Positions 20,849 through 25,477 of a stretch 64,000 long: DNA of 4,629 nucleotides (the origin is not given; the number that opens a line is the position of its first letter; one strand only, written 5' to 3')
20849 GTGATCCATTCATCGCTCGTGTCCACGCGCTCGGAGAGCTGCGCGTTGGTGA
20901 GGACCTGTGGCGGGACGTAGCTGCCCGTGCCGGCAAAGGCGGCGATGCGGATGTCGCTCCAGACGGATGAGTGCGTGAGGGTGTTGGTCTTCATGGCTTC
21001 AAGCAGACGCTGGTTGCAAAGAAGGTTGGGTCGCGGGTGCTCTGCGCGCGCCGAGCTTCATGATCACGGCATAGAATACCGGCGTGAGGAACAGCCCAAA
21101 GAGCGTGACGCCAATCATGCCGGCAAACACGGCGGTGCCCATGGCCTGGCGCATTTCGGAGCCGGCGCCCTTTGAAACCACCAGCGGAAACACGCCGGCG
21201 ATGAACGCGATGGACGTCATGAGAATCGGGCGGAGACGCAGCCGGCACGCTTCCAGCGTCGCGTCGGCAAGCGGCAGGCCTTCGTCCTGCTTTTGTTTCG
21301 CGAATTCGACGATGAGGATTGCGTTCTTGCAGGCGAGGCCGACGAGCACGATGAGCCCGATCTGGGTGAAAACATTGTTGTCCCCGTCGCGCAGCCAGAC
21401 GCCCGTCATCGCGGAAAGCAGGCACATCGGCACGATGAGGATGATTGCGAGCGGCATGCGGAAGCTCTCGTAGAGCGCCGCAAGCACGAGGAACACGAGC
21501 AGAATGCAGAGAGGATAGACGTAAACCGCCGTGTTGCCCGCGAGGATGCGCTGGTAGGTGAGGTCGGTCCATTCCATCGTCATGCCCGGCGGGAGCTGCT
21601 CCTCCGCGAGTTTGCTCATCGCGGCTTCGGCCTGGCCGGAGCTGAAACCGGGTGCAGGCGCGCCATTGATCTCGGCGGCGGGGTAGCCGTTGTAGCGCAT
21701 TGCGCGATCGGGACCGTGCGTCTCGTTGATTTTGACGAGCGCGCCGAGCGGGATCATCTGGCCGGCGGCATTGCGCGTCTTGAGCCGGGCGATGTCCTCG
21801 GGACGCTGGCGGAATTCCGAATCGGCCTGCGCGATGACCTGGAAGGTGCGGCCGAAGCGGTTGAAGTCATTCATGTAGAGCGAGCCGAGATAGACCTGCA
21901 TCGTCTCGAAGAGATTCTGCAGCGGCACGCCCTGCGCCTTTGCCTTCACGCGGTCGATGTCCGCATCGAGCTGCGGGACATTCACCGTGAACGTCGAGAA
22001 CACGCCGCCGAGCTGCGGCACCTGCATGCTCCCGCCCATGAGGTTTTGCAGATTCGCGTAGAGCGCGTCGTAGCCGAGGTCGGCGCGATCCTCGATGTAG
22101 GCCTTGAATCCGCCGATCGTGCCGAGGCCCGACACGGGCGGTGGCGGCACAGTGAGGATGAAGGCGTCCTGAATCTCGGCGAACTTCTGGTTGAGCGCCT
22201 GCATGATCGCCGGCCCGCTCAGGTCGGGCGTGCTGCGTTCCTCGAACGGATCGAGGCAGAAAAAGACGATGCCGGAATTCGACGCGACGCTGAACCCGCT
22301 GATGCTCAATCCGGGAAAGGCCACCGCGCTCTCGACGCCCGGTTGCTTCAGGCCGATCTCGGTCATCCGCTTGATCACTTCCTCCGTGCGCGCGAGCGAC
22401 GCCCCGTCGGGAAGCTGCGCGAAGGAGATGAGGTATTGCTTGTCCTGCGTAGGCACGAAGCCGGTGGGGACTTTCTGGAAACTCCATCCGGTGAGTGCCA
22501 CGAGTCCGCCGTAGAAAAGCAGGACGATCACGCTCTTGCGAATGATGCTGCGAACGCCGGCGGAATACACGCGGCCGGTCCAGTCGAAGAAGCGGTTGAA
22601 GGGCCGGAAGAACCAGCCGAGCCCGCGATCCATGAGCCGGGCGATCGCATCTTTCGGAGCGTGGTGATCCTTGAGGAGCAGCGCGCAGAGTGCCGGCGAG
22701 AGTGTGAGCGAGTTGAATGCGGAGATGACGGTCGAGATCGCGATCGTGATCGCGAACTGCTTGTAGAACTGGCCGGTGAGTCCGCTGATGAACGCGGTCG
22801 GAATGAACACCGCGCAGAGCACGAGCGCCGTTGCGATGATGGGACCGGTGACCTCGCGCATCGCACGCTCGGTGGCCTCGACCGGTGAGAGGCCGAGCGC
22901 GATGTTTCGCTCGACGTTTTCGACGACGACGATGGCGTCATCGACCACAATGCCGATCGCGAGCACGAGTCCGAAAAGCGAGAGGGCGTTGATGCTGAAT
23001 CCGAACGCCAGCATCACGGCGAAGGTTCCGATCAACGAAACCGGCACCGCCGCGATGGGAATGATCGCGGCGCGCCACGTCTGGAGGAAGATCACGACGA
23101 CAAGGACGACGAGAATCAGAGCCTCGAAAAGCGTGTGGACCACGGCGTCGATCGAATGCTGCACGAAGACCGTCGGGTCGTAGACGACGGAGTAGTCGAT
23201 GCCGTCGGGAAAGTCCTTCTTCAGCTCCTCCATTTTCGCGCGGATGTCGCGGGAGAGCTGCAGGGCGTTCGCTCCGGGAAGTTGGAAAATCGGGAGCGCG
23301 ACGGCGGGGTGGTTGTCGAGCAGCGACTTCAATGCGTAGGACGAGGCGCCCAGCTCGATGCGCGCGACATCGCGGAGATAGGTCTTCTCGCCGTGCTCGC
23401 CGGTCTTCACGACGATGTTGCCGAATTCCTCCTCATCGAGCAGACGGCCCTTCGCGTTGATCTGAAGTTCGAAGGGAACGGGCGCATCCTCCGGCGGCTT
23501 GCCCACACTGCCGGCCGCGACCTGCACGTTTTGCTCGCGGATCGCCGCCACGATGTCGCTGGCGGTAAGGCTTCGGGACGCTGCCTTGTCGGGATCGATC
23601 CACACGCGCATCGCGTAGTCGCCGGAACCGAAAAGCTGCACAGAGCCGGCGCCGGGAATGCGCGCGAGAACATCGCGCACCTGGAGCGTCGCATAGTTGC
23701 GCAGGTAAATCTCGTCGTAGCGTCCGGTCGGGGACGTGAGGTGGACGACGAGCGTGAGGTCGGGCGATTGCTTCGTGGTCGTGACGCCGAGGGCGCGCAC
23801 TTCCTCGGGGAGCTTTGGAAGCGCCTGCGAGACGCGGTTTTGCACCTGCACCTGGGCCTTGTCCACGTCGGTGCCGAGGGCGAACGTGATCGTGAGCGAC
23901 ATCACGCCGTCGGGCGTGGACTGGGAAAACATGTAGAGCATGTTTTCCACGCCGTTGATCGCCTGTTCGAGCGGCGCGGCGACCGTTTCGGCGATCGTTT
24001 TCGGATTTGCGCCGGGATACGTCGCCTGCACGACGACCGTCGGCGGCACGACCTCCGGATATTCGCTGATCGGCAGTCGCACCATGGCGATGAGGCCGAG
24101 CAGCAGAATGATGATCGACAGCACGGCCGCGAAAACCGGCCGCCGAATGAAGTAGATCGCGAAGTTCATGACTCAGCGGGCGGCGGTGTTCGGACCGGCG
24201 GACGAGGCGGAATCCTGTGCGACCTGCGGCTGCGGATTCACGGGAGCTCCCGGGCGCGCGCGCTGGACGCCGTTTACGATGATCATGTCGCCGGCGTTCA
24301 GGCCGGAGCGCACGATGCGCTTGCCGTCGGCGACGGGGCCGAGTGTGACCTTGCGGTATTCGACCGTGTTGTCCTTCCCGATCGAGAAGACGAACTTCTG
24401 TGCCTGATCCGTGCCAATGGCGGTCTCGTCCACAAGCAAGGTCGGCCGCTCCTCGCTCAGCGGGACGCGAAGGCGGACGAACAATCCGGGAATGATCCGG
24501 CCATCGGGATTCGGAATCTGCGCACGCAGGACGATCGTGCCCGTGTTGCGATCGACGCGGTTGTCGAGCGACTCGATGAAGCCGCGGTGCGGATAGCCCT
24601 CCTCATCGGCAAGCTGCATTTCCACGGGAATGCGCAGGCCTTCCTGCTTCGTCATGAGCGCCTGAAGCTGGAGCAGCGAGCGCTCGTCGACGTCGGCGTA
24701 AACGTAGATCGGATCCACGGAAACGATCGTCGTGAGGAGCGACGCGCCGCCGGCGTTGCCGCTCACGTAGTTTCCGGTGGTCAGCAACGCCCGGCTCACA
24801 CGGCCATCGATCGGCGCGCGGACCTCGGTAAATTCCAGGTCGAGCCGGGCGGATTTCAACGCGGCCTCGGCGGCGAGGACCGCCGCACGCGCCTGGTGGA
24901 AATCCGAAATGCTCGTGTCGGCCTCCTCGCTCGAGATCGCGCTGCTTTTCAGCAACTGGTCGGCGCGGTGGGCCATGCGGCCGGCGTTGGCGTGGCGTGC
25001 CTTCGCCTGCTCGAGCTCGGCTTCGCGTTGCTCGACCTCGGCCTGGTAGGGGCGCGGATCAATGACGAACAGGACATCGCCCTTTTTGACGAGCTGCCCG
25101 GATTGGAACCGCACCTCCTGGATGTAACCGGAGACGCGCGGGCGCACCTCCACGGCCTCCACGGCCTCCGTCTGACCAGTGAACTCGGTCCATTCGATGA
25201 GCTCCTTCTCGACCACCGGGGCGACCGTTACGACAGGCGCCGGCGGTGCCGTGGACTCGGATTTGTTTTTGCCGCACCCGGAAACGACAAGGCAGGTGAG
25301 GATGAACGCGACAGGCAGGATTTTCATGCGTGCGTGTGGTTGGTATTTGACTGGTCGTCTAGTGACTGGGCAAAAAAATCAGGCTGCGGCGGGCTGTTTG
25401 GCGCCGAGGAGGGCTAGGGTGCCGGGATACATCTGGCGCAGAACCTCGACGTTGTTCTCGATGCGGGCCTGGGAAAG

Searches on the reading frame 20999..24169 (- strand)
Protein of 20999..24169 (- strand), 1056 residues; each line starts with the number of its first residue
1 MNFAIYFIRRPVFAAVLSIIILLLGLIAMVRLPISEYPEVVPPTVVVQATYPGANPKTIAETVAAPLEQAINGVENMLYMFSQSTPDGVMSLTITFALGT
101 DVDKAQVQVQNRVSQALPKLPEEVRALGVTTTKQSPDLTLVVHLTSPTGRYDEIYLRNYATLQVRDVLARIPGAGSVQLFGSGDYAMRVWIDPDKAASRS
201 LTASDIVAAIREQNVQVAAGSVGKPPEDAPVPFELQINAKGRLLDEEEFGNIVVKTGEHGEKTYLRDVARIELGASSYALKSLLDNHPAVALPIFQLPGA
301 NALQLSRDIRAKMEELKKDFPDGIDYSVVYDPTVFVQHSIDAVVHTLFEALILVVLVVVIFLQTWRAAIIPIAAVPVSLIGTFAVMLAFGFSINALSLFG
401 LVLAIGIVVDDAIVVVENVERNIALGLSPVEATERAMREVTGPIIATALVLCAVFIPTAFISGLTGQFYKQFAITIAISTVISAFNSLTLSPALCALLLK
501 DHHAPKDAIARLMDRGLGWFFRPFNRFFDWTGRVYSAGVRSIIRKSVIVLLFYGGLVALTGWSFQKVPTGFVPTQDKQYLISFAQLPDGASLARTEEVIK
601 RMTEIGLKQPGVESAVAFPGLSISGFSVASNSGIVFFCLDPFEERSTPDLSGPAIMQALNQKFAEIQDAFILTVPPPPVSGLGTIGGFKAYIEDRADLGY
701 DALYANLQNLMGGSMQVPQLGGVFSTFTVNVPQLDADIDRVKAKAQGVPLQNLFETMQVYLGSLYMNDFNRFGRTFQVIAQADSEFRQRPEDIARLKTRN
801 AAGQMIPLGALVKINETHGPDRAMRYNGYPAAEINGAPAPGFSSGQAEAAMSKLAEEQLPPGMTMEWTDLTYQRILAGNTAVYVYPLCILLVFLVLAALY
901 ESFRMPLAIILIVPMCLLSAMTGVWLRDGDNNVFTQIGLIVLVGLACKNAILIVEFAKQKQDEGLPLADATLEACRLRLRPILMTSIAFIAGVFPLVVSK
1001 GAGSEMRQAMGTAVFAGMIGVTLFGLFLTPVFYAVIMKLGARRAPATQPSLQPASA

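Call 73: search_protein_families(library=pfam, proteins=[window:20999-24169:-], max_evalue=0.00001)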
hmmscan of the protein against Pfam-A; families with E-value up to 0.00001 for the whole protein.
window:20999-24169:- (1056 aa): 3 families
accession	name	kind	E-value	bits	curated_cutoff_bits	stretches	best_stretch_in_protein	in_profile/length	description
PF00873.25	ACR_tran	-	0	1195.2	28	1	6-1036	4-1020/1021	AcrB/AcrD/AcrF family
PF03176.21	MMPL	-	8.2e-15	55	20.5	1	348-500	150-304/333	MMPL family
PF02355.23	SecD_SecF_C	-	2e-06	27.8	20.5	1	342-498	32-186/189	Protein export membrane protein SecD/SecF, C-terminal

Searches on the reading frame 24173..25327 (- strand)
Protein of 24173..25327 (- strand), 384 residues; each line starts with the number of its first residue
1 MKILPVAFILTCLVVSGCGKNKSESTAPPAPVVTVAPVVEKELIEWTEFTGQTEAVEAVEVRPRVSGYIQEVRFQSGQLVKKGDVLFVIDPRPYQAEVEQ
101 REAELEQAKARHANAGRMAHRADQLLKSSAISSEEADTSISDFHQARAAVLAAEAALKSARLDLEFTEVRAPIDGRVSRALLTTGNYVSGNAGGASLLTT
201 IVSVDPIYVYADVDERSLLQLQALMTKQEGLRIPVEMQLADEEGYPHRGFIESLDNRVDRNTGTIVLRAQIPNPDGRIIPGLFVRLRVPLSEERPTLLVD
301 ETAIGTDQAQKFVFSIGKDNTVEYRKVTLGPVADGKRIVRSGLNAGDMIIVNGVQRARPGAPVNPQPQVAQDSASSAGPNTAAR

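Call 73: search_protein_families(library=pfam, proteins=[window:24173-25327:-], max_evalue=0.00001)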
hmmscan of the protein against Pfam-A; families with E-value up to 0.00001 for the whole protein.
window:24173-25327:- (384 aa): 3 families
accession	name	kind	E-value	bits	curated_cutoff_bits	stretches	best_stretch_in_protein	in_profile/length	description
PF16576.10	HlyD_D23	-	2.1e-16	60.3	30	1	58-284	19-214/214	Barrel-sandwich domain of CusB or HlyD membrane-fusion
PF13437.12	HlyD_3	-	3.6e-15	57.1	22.2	1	169-280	2-105/106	HlyD family secretion protein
PF13533.13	Biotin_lipoyl_2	-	2.9e-09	36.9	29.8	1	59-90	1-32/32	Biotin-lipoyl like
